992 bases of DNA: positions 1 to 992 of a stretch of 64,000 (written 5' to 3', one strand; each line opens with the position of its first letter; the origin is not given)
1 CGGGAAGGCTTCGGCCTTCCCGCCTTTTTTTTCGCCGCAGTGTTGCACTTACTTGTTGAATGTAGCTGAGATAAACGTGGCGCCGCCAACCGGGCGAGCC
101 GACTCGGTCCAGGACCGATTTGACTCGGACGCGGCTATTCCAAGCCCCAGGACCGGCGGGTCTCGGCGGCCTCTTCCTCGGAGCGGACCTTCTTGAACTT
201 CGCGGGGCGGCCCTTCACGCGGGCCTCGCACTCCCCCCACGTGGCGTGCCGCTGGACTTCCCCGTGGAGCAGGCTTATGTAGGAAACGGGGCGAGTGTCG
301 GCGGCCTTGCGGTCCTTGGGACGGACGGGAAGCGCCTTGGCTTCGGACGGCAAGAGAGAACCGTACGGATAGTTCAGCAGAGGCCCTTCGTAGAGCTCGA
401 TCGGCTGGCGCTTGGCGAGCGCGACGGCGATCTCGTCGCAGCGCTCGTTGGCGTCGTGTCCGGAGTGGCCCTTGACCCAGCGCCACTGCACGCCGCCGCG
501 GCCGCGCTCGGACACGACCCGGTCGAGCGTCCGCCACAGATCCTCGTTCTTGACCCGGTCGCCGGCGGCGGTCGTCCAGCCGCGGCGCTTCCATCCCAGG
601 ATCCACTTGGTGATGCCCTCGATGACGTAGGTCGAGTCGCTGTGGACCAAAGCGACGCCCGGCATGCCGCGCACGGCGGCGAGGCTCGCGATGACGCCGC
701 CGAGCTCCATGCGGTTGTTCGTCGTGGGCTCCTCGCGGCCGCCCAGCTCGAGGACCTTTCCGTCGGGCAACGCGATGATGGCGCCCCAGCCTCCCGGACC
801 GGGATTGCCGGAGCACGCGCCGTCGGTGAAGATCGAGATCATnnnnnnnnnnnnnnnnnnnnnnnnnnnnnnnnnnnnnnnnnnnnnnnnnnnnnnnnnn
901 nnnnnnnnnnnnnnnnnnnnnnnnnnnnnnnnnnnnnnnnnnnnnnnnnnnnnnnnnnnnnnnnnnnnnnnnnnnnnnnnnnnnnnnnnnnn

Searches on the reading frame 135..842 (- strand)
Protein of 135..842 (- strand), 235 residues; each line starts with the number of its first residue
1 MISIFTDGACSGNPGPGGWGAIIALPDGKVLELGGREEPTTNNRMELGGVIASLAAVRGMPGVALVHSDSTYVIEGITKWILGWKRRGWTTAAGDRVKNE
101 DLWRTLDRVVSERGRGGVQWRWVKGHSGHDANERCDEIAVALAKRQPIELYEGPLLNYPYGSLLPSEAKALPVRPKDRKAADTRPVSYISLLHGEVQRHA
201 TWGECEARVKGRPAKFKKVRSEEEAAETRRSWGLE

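Call 66: search_protein_families(library=pfam, proteins=[window:135-842:-])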
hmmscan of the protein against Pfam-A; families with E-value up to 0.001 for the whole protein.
window:135-842:- (235 aa): 1 family
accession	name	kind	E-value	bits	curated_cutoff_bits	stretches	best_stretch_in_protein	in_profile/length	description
PF00075.30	RNase_H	-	2.6e-38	131.8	25.8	1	3-141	5-138/141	RNase H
